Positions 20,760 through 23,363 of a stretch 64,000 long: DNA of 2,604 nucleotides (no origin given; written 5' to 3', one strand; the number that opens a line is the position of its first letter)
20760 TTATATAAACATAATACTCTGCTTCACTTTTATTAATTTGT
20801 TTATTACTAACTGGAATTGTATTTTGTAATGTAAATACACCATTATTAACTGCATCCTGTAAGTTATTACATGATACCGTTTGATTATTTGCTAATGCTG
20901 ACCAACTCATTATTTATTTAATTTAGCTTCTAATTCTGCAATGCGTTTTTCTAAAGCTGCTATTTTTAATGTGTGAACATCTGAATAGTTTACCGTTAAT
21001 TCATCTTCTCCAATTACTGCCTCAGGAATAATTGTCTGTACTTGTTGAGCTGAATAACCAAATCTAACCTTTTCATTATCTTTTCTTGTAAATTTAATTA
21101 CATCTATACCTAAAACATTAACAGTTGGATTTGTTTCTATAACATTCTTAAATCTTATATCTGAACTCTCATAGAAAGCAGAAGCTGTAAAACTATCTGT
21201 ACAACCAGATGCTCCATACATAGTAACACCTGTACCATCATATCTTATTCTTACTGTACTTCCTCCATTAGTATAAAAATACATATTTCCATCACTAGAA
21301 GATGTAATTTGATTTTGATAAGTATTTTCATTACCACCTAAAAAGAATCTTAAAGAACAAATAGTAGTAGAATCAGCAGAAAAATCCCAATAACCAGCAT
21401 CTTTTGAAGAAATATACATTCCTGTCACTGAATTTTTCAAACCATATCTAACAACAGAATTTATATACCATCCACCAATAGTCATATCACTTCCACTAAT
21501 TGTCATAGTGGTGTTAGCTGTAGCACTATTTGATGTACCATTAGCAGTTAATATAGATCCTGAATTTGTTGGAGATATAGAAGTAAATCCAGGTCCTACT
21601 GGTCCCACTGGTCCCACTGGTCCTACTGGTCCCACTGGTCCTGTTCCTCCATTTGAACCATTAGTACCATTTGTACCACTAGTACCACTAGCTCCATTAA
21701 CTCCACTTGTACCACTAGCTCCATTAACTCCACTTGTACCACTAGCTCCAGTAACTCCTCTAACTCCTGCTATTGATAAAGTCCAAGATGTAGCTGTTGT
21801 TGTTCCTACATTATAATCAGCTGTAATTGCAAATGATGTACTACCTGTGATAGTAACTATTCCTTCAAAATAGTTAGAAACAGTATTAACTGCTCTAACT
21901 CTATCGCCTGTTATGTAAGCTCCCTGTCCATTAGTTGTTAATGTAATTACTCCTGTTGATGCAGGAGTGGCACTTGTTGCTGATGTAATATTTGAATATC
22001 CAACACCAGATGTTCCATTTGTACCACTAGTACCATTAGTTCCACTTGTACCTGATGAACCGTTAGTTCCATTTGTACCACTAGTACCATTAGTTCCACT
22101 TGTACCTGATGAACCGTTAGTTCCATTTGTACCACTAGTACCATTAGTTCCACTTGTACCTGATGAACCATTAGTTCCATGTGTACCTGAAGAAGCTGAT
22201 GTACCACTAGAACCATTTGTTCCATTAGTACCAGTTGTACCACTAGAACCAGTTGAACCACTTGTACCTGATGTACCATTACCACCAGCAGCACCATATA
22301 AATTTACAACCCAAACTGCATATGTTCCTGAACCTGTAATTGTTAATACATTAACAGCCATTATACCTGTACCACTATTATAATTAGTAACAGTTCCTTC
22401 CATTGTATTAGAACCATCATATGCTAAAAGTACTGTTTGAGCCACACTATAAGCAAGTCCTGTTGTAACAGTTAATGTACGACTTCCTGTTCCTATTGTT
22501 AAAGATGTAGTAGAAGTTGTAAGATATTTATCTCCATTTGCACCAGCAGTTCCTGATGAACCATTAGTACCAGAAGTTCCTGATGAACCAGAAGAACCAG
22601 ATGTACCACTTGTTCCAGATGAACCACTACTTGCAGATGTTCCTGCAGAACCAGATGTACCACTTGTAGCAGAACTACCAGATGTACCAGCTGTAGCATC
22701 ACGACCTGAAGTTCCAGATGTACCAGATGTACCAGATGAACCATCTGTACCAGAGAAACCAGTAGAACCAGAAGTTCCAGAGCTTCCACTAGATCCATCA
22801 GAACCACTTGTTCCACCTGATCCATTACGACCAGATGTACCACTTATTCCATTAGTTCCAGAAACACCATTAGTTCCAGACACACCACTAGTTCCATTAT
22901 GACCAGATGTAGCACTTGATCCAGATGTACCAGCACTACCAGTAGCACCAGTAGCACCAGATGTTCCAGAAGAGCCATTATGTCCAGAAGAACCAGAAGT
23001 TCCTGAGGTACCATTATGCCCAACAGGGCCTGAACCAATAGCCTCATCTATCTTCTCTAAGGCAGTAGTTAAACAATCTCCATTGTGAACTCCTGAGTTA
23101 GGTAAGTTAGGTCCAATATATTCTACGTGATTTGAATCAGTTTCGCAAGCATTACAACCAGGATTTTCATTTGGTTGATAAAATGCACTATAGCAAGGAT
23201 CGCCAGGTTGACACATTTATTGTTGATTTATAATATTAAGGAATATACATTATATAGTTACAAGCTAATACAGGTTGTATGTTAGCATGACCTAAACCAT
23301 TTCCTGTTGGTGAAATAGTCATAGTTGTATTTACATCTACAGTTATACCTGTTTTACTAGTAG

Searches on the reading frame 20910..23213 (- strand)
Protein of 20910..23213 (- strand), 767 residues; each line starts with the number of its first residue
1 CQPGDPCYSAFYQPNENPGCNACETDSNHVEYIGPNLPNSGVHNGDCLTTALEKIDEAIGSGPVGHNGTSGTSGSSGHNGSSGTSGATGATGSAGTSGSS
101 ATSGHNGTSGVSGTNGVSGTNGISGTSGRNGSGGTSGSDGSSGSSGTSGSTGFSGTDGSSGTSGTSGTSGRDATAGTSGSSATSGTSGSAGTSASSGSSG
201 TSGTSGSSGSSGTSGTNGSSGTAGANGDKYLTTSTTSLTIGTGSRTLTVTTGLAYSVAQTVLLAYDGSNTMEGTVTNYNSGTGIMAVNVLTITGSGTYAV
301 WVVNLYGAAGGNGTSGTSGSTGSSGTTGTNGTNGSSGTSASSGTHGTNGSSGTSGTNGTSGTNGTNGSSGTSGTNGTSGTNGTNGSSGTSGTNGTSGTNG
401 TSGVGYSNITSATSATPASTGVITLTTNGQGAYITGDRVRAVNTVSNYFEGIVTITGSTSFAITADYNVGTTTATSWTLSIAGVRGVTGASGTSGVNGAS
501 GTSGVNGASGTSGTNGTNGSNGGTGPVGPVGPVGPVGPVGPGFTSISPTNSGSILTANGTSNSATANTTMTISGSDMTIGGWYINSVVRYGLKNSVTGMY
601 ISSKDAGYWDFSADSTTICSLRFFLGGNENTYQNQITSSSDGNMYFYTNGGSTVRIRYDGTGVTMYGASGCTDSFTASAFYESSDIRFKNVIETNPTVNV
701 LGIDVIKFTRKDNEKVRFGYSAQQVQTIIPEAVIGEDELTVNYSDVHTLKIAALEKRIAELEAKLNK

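Call 40: search_protein_families(library=pfam, proteins=[window:20910-23213:-], max_evalue=0.001)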
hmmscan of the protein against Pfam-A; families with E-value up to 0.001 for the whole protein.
window:20910-23213:- (767 aa): 2 families
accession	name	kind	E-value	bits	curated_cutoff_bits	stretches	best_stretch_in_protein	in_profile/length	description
PF01391.23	Collagen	-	1.6e-37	127.5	27.2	6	346-403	1-58/60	Collagen triple helix repeat (20 copies)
PF13884.11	Peptidase_S74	-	1.3e-05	25.8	22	1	684-733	1-57/58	Chaperone of endosialidase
